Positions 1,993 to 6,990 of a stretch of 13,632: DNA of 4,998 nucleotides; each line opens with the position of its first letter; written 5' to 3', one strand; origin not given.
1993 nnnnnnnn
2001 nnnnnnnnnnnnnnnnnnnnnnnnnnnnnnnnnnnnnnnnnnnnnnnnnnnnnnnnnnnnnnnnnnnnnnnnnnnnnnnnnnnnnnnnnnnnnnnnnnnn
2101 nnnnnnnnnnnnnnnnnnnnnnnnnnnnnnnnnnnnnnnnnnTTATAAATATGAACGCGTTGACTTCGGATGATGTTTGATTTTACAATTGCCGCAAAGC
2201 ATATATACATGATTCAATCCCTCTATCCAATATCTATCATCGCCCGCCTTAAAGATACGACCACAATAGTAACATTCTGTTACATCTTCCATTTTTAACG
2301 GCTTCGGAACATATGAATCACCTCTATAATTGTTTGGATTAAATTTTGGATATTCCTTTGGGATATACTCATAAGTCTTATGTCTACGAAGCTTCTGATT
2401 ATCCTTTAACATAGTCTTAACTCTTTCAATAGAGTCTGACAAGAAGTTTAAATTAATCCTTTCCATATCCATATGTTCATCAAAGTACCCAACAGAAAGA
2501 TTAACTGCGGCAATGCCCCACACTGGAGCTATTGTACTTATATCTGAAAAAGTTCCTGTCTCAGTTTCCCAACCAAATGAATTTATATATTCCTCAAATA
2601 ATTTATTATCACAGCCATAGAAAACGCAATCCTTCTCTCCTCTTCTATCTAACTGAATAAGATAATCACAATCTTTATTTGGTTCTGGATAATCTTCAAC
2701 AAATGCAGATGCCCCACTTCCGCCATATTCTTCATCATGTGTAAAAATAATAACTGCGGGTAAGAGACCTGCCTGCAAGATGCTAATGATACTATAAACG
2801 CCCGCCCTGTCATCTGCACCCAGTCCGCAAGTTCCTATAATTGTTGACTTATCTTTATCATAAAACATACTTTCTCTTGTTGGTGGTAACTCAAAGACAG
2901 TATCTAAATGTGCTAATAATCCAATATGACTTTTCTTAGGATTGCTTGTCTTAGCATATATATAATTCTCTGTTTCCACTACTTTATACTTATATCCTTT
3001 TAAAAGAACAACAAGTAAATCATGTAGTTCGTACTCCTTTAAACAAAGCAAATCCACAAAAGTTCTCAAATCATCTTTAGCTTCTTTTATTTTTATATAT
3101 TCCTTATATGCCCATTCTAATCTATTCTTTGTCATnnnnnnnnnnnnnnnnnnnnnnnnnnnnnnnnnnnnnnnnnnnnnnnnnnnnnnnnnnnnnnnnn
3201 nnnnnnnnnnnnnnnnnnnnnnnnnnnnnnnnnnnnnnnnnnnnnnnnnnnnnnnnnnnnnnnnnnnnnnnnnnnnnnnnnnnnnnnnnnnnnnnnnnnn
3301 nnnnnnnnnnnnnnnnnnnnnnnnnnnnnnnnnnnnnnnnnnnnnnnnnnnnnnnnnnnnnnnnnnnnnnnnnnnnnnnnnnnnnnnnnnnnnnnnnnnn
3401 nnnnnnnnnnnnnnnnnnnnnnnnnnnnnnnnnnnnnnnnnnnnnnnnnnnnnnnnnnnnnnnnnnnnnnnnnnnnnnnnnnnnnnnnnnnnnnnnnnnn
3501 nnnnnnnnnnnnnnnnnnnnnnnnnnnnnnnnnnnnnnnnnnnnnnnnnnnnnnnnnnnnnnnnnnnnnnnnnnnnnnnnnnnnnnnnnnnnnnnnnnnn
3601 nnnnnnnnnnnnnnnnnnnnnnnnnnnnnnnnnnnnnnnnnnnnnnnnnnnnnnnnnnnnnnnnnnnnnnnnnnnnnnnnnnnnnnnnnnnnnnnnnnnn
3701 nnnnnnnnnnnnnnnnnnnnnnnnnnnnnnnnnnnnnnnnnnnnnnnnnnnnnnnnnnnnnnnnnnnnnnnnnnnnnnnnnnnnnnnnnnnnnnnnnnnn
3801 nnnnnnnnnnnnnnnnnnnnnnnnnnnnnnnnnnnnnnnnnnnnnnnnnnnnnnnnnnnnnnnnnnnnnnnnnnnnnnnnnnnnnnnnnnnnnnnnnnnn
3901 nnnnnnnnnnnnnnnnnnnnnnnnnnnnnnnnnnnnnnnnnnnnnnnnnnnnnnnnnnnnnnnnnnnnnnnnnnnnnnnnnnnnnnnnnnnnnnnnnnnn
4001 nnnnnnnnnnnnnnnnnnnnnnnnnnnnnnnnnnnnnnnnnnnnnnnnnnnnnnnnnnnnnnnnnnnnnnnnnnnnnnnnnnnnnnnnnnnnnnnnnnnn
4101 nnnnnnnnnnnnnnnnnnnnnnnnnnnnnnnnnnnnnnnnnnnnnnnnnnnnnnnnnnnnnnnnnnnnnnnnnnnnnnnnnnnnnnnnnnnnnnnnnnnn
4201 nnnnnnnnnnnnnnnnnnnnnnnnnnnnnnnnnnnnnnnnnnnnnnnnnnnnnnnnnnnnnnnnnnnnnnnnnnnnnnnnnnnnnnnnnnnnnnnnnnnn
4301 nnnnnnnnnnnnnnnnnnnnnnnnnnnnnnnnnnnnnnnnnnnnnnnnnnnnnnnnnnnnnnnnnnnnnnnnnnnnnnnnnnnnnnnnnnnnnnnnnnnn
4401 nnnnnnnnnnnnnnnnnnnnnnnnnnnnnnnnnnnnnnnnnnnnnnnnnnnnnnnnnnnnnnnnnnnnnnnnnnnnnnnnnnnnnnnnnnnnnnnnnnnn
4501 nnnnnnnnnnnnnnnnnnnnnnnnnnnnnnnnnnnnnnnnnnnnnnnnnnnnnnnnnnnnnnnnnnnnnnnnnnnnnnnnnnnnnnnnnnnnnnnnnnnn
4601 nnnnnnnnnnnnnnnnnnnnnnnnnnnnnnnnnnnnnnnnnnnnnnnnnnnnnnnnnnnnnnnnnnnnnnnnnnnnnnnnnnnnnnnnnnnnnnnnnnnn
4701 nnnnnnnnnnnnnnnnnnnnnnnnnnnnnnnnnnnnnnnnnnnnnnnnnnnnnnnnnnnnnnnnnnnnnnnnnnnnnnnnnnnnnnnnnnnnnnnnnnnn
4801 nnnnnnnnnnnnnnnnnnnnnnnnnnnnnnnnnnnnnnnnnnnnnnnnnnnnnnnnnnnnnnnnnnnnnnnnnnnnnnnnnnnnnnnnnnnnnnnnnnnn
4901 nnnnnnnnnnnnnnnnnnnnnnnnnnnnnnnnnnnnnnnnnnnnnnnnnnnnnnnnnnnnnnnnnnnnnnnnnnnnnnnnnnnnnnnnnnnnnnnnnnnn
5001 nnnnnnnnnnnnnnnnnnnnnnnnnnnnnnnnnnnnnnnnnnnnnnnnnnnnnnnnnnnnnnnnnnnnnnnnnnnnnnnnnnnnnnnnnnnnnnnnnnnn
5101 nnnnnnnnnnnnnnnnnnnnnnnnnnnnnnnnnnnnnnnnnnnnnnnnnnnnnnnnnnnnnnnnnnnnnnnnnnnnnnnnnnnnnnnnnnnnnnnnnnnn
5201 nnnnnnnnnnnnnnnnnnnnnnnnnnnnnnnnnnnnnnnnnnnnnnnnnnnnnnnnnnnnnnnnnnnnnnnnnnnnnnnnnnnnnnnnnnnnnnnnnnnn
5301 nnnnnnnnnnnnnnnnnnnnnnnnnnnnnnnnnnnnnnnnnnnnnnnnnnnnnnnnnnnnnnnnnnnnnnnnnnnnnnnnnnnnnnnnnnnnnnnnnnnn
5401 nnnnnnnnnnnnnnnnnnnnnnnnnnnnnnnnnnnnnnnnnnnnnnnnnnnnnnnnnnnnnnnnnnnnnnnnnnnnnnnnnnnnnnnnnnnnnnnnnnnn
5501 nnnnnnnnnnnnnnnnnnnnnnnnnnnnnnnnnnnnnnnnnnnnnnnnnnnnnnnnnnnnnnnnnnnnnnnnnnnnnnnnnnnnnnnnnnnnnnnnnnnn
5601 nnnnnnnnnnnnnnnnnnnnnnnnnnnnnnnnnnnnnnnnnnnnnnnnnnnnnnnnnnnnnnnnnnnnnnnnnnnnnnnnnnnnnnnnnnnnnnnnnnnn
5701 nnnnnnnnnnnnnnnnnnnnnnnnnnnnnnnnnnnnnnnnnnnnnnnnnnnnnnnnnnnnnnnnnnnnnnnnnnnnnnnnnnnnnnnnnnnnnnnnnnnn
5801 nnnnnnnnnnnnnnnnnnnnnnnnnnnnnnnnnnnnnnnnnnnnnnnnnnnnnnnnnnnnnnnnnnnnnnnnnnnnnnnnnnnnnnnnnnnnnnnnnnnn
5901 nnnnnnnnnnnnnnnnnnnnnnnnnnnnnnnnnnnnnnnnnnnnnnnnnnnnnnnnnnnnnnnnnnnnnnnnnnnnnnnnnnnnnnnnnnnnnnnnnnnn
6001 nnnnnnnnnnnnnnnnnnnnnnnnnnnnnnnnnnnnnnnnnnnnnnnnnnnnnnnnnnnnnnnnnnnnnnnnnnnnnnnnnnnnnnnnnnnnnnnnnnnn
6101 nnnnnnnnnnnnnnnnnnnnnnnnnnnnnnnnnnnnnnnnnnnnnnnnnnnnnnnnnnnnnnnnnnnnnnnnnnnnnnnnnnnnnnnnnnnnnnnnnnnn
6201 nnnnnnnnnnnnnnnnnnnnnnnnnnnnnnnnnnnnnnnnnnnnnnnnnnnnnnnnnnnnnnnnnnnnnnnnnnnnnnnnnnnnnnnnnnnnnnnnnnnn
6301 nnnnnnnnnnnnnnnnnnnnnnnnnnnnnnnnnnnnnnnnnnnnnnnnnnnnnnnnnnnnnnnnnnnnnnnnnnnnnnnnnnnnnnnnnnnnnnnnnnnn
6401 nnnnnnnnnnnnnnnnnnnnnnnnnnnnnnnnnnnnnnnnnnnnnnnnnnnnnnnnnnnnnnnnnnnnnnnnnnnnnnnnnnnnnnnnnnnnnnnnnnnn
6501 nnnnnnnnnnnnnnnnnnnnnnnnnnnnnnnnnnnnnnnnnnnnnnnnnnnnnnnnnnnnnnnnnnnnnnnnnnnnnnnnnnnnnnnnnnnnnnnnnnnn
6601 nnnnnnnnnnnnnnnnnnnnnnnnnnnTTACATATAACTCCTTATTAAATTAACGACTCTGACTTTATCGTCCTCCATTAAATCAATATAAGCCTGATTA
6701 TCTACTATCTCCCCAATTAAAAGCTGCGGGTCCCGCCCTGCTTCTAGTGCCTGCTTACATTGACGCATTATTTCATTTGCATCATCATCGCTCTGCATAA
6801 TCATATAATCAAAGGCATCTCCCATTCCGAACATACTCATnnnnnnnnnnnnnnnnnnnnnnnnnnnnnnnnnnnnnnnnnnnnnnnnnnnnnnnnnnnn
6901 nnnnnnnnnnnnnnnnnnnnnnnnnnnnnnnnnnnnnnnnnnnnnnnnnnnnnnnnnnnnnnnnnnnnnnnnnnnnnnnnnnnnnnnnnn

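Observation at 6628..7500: Cluster of three strongly acidic small proteins: candidate DNA mimics or anti-restriction module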

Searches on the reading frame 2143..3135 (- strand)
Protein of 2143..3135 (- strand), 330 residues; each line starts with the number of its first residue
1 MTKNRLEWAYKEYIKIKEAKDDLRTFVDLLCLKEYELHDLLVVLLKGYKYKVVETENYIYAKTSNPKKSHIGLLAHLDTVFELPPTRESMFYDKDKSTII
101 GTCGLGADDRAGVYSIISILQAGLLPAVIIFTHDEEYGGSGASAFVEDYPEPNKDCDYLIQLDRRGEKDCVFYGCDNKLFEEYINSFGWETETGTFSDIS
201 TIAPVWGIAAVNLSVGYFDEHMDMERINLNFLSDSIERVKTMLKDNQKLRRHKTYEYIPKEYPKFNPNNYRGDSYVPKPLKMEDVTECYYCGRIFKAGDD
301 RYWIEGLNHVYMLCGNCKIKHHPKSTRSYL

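Call 8: search_protein_families(library=pfam, proteins=[window:2143-3135:-], max_evalue=0.1)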
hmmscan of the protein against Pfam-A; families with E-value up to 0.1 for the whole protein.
window:2143-3135:- (330 aa): 4 families
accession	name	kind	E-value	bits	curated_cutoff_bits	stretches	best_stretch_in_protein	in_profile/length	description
PF04389.22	Peptidase_M28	-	2.8e-05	24.4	21.3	1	62-169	5-99/193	Peptidase family M28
PF01546.33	Peptidase_M20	-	0.00045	20.6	24.6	1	73-160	2-93/206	Peptidase family M20/M25/M40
PF05343.19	Peptidase_M42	-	0.021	14.3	23.2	0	107-148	133-179/292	M42 glutamyl aminopeptidase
PF00130.28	C1_1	-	0.099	12.9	26.5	0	283-323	9-40/53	Phorbol esters/diacylglycerol binding domain (C1 domain)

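Call 9: search_protein_families(library=phrogs, proteins=[window:2143-3135:-], max_evalue=0.1)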
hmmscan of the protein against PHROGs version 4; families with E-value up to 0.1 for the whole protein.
window:2143-3135:- (330 aa): 3 families
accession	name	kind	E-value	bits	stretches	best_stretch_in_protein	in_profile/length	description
phrog_34186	-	unknown function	2.4e-46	159.8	1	12-270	8-270/368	-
phrog_4191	-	other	8.3e-34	118.1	1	43-248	32-247/342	peptidase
phrog_21791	-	other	7.5e-17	63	1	98-246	89-251/348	peptidase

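Call 49: search_dna_similar(query=window:2143-3135:-, collection=phages, mode=protein, max_evalue=0.00001, max_rows=15)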
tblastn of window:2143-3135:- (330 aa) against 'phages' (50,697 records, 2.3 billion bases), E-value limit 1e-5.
Records with a match: 339; places in all: 342; records where one place covers at least 80% of the query: 0.
Best place of each record, by identity: <60% 339.
By first word of the organism name: Klebsiella 184; Pectobacterium 51; Vibrio 37; Bacillus 27; Lactococcus 15; Enterococcus 7; uncultured 3; Brevibacillus 3; Dickeya 3; Acinetobacter 2; and 5 more.
By host as written in the record: Klebsiella pneumoniae 111; Pectobacterium atrosepticum DSM18077 33; - 22; Vibrio parahaemolyticus 16; Lactococcus lactis 11; Bacillus anthracis Sterne 10; Klebsiella pneumoniae OMCS-22-1557 6; Klebsiella pneumoniae ATCC 700603 5; and 80 more.
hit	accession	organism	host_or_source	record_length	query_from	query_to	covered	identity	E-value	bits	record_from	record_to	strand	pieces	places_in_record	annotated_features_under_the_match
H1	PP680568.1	Enterococcus phage VRE9_2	Enterococcus faecium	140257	57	263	63%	41.9%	9e-40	154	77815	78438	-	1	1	hypothetical protein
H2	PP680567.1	Enterococcus phage VRE9_1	Enterococcus faecium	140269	57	263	63%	41.9%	9e-40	154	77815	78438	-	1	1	hypothetical protein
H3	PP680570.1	Enterococcus phage VRE9_4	Enterococcus faecium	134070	57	263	63%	41.9%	9e-40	154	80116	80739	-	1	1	hypothetical protein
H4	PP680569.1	Enterococcus phage VRE9_3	Enterococcus faecium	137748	57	262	62%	42.1%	1e-39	154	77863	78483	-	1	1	hypothetical protein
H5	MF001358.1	Enterococcus phage EF1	Enterococcus faecalis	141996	57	262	62%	42.1%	1e-39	154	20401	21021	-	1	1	hypothetical protein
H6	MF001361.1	Enterococcus phage EF5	Enterococcus faecalis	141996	57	262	62%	42.1%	1e-39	154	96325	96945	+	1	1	hypothetical protein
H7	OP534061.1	Enterococcus phage H1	Enterococcus faecium 374iF1 (22)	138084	57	262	62%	41.6%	2e-39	153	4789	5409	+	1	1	putative peptidase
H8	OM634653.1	Bacillus phage vB_BsuS_PJN02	Bacillus subtilis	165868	62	319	78%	27.1%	3e-6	55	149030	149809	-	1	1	putative metallo-aminopeptidase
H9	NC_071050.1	Bacillus phage vB_BsuS_PJN02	Bacillus subtilis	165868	62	319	78%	27.1%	3e-6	55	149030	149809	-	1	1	putative metallo-aminopeptidase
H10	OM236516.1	Bacillus phage FADO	Bacillus subtilis BEST7003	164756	62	319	78%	26.9%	6e-6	54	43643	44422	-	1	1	peptidase T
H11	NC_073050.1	Bacillus phage FADO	Bacillus subtilis BEST7003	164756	62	319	78%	26.9%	6e-6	54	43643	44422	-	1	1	peptidase T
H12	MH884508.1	Bacillus phage vB_BcoS-136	Bacillus cohnii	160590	62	285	68%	29.9%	3e-11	71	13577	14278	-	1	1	pepT: peptidase T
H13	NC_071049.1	Bacillus phage vB_BcoS-136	Bacillus cohnii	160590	62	285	68%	29.9%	3e-11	71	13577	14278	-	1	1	pepT: peptidase T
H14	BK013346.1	Aquificae Joseph's Coat Spring virus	Aquificae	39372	73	245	52%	35.2%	1e-18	92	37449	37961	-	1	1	peptidase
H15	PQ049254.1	Acinetobacter phage vB_AbaP_Indie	Acinetobacter baumannii AbAK03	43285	57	279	68%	26.9%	9e-7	57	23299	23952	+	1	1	peptidase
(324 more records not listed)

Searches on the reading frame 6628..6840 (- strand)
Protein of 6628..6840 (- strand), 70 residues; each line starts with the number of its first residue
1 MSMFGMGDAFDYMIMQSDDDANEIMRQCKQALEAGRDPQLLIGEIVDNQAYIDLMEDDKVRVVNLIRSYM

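Call 5: search_protein_families(library=pfam, proteins=[window:6628-6840:-], max_evalue=0.1)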
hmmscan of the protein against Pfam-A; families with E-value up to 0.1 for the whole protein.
window:6628-6840:- (70 aa): 1 family
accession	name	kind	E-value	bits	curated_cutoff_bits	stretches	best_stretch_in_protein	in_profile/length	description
PF06470.18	SMC_hinge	-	0.044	14.6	22.5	1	6-47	26-66/116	SMC proteins Flexible Hinge Domain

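Call 6: search_protein_families(library=phrogs, proteins=[window:6628-6840:-], max_evalue=0.1)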
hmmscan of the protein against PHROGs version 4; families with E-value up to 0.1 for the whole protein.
window:6628-6840:- (70 aa): 0 families

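Call 28: find_homologous_proteins(query=window:6628-6840:-, max_evalue=0.01)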
Query window:6628-6840:- (70 aa): 20 proteins with E <= 0.01 among 20 candidates.
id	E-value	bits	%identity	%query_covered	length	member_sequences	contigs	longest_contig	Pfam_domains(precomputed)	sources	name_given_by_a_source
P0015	4.7e-38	145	100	100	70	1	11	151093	-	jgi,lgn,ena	-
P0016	1.9e-37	143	99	100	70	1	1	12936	-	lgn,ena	-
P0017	3.8e-37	142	97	100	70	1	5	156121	-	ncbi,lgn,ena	-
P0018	4.1e-36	139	94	100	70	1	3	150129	-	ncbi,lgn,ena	-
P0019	4.7e-36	139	94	100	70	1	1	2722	-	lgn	-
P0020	6.2e-36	138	94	100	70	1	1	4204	-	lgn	-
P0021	1.7e-35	137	93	100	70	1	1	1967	-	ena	-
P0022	2.0e-35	137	93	100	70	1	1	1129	-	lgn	-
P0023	6.2e-35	135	93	100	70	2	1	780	-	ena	-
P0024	1.8e-34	134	91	100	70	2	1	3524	-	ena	-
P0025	2.1e-34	134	91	100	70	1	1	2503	-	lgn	-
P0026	2.7e-34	133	90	100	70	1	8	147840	-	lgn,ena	-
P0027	2.9e-34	133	90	100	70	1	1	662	-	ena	-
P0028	8.6e-34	132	91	100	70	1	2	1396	-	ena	-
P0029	4.9e-33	129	87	100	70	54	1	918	-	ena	-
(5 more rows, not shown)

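Call 29: find_encoding_contigs(protein=P0015, flank=10000, max_places=4)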
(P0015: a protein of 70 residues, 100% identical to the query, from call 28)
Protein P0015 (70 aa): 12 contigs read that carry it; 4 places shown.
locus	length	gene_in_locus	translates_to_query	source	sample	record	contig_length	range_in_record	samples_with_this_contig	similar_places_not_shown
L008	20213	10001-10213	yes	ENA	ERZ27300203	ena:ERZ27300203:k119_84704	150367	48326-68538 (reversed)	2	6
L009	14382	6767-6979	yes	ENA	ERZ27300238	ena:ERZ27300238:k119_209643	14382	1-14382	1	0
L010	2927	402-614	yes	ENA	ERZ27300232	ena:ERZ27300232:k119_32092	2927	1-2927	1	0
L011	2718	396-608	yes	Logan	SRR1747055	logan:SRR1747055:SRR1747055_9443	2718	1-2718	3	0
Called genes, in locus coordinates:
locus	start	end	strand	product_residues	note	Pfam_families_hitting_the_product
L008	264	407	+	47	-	-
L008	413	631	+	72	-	-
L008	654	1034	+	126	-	-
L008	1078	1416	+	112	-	-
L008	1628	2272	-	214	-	-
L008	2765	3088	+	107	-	-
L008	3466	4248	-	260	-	-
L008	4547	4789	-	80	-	PF08222:HTH_CodY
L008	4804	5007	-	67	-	-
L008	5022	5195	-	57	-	-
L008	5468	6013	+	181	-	-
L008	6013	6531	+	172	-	-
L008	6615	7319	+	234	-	-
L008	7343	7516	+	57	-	-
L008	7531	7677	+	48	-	-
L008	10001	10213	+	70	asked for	-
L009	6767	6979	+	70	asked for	-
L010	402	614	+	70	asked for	-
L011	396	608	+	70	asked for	-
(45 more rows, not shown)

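Call 30: find_encoding_contigs(protein=P0017, flank=10000, max_places=3)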
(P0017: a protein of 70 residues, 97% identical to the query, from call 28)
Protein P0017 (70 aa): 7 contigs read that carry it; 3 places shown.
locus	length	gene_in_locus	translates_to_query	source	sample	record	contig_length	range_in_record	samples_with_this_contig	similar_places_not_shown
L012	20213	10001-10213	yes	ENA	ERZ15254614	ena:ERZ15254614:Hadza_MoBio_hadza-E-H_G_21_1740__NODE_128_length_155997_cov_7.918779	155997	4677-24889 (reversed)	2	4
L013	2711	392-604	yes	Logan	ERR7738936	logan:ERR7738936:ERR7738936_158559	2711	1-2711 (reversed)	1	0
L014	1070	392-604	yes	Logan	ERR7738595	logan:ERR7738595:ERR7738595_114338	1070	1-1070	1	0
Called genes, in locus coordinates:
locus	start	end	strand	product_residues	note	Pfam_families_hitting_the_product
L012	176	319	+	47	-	-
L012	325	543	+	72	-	-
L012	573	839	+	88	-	-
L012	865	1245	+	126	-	-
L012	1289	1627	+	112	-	-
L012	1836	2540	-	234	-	-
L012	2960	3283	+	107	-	-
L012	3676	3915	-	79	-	-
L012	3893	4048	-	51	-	-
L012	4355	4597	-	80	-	PF08222:HTH_CodY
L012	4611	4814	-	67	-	-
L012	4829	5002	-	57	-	-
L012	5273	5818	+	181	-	-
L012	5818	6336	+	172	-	-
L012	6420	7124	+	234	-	-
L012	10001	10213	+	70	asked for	-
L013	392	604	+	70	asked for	-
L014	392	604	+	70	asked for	-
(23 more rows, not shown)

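Call 53: search_protein_families(library=ncbifam, proteins=[window:6628-6840:-], max_evalue=0.05)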
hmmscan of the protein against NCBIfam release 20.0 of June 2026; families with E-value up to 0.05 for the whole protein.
window:6628-6840:- (70 aa): 1 family
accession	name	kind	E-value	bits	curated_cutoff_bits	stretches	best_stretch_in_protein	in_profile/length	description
TIGR03866.1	PQQ_ABC_repeats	subfamily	0.0086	15.2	287.3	1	12-65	55-112/310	PQQ-dependent catabolism-associated beta-propeller protein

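Call 97: search_protein_families(library=padloc, proteins=[window:6628-6840:-], max_evalue=0.01)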
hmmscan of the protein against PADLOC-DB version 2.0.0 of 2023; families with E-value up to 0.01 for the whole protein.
window:6628-6840:- (70 aa): 0 families

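Call 116: search_dna_similar(query=window:6628-6840:-, collection=phages, mode=protein, max_evalue=1)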
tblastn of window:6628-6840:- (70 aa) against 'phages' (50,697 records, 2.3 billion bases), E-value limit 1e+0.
No match.
